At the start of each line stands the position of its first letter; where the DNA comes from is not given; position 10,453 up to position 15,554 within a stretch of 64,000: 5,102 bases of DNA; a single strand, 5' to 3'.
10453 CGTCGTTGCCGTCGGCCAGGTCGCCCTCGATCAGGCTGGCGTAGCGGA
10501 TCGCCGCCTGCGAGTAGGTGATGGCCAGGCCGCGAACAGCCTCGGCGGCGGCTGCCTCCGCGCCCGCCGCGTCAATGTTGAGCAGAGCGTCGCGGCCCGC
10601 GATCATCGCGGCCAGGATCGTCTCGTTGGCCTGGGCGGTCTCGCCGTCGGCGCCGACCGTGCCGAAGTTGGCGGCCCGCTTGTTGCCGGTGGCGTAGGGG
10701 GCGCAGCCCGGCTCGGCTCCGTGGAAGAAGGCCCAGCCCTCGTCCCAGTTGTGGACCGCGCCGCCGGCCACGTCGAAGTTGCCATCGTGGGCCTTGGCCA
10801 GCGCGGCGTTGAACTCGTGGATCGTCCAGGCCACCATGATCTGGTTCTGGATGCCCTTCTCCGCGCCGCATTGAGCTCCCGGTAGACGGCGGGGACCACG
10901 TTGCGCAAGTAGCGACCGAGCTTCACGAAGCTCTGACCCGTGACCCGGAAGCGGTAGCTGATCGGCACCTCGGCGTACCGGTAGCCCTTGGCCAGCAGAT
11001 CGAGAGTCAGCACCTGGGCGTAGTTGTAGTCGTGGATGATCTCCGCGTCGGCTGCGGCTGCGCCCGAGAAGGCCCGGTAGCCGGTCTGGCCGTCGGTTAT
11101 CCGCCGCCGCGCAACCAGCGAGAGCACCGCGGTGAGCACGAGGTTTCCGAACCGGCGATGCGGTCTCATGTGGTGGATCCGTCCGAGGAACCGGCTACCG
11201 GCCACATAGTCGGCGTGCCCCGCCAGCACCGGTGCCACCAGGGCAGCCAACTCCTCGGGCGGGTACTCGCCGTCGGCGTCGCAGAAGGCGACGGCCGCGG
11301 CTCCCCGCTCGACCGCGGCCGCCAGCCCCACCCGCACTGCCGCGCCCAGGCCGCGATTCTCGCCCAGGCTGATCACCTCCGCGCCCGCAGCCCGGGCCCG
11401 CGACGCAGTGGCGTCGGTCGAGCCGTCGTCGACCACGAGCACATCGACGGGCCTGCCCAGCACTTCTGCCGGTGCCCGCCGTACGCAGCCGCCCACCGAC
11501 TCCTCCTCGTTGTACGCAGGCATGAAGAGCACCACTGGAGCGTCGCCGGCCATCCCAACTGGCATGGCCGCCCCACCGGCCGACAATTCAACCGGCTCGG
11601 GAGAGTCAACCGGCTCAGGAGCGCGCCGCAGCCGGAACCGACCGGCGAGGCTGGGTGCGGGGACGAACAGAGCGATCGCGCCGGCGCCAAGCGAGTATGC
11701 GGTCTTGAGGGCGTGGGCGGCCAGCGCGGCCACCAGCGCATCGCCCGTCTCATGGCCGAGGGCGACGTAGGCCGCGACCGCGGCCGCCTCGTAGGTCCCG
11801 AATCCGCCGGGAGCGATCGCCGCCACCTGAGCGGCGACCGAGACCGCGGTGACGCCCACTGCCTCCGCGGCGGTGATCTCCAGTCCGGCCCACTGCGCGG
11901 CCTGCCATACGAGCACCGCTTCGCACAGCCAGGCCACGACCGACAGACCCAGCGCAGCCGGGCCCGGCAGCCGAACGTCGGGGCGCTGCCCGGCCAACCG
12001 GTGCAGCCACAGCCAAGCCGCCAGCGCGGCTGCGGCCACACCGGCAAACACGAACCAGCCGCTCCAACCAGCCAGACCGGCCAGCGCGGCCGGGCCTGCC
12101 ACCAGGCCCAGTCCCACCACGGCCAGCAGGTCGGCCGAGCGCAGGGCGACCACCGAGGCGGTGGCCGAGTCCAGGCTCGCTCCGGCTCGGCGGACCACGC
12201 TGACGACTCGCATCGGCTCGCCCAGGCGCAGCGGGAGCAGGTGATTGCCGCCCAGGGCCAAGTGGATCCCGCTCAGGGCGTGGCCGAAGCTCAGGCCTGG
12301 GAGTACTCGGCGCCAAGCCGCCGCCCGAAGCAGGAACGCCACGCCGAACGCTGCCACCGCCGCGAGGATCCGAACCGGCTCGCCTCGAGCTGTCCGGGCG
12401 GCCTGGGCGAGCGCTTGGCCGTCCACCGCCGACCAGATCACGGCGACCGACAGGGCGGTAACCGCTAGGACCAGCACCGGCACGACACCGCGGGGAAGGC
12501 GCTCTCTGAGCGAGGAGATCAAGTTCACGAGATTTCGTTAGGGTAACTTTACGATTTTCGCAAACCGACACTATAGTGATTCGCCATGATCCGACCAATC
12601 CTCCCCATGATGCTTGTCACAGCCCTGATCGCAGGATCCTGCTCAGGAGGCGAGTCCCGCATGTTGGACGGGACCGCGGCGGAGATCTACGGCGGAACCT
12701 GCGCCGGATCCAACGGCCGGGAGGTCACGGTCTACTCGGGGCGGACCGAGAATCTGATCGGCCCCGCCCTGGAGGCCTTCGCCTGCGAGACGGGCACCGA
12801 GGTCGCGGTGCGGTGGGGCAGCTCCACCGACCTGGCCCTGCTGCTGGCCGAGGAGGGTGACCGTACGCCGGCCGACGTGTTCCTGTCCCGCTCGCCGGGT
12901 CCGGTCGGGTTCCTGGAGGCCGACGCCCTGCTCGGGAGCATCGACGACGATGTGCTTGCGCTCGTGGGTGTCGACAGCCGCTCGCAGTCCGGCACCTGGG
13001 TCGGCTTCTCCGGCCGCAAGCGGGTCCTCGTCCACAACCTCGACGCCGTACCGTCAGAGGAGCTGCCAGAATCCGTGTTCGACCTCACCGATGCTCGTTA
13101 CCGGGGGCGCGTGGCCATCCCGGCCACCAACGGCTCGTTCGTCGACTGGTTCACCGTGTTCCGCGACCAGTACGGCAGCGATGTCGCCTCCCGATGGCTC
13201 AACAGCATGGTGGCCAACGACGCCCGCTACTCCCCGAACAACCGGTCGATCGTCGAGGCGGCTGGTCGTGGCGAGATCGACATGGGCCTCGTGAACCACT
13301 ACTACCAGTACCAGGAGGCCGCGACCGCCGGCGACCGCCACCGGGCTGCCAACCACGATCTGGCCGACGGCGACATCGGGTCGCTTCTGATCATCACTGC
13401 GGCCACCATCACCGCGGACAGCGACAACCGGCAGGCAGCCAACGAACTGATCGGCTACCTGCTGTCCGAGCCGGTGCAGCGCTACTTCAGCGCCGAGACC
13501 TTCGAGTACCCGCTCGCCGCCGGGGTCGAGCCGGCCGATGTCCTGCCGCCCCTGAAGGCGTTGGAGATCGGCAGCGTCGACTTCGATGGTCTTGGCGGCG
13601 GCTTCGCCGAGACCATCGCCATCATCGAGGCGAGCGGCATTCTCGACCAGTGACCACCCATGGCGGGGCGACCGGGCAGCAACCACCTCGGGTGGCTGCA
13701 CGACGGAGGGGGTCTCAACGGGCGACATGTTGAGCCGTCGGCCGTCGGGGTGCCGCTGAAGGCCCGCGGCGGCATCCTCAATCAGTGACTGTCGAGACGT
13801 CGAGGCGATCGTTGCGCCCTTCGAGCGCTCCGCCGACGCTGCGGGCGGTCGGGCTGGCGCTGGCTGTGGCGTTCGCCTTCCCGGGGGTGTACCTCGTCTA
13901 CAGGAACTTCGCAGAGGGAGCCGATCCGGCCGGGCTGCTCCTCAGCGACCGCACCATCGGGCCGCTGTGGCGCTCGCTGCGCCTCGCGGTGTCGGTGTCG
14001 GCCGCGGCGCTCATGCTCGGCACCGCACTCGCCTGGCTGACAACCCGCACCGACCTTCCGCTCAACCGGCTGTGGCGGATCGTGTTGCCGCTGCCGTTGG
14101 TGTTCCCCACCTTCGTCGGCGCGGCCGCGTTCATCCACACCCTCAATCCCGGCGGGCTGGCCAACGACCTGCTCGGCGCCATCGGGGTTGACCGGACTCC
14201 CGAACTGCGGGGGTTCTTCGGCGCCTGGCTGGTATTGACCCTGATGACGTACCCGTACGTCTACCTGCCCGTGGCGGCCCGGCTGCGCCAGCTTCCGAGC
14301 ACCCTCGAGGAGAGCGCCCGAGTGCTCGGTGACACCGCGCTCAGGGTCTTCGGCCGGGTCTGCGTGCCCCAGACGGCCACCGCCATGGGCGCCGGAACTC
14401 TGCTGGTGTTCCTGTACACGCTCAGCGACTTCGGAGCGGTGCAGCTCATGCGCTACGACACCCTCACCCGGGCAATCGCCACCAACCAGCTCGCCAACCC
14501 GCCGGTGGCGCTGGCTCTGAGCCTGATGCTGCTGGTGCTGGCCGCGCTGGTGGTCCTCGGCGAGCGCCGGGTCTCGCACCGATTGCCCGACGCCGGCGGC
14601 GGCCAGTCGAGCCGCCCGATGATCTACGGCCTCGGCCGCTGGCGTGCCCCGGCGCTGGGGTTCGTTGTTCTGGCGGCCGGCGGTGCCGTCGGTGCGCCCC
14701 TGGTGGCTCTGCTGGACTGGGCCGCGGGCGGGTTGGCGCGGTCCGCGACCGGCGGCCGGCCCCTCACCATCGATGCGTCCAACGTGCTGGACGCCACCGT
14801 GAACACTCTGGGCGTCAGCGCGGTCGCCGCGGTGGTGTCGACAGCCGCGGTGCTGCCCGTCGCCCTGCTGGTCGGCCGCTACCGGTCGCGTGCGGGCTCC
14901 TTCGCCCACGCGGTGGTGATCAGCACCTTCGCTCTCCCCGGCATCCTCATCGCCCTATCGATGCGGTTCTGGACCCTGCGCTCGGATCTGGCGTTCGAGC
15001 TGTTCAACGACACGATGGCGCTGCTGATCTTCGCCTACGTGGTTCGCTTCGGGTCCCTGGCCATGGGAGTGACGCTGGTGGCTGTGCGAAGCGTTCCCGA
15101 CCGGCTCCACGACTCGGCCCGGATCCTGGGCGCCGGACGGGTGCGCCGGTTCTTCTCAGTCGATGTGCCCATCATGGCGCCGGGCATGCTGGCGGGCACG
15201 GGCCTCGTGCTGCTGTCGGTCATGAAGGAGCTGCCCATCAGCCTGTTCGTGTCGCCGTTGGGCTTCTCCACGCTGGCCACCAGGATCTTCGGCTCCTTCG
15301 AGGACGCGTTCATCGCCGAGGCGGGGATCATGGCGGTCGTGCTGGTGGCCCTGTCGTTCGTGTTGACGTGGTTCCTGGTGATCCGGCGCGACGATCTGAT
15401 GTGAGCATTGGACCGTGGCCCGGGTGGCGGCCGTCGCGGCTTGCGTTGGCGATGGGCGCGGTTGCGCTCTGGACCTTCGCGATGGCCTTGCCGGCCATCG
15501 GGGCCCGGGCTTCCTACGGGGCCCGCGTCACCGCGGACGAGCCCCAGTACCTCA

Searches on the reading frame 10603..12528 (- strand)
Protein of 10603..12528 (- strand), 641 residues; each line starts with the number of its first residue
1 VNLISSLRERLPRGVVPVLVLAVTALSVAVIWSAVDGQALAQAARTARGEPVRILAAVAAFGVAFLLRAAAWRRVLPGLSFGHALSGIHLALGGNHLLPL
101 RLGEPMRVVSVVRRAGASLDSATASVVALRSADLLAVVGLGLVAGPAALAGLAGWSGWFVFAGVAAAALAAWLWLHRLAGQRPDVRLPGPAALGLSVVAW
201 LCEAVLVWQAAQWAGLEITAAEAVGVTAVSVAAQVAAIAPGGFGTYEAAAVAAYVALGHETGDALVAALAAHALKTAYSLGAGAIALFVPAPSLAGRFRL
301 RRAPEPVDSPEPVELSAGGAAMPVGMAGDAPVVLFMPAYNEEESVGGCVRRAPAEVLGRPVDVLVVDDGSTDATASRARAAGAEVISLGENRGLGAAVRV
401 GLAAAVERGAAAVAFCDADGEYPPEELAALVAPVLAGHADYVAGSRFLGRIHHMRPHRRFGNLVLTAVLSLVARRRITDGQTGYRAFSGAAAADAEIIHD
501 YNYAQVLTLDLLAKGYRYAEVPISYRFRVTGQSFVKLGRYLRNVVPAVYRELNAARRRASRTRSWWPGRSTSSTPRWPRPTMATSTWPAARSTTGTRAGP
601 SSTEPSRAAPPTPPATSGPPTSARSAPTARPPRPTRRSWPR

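Call 9: search_protein_families(library=pfam, proteins=[window:10603-12528:-], max_evalue=0.01)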
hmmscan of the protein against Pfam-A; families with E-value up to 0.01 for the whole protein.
window:10603-12528:- (641 aa): 2 families
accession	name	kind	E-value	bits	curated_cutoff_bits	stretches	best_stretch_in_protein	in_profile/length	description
PF03706.18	LPG_synthase_TM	-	2.1e-25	90.2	33.4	1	22-276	3-295/302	Lysylphosphatidylglycerol synthase TM region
PF00535.33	Glycos_transf_2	-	8.4e-22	78.3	23.3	1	335-450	3-119/168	Glycosyl transferase family 2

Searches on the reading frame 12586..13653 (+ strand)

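Call 9: search_protein_families(library=pfam, proteins=[window:12586-13653:+], max_evalue=0.01)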
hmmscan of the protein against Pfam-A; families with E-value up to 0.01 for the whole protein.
window:12586-13653:+ (355 aa): 4 families
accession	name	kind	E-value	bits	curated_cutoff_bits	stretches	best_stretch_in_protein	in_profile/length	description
PF13343.11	SBP_bac_6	-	2.5e-18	66.9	24.6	1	97-318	5-223/245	Bacterial extracellular solute-binding protein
PF13531.11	SBP_bac_11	-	2e-15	57.6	25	1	49-303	3-223/227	Bacterial extracellular solute-binding protein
PF01547.30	SBP_bac_1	-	1e-10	42.5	26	1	55-298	6-306/307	Bacterial extracellular solute-binding protein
PF13416.11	SBP_bac_8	-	3.1e-08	34.2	27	1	62-318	3-269/279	Bacterial extracellular solute-binding protein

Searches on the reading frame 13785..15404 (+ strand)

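Call 49: search_protein_families(library=pfam, proteins=[window:13785-15404:+], max_evalue=0.001)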
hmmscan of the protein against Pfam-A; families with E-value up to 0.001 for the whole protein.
window:13785-15404:+ (539 aa): 1 family
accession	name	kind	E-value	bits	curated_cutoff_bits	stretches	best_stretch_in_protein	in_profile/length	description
PF00528.27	BPD_transp_1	-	4.7e-19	69.3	26.4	2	357-528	2-172/184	Binding-protein-dependent transport system inner membrane component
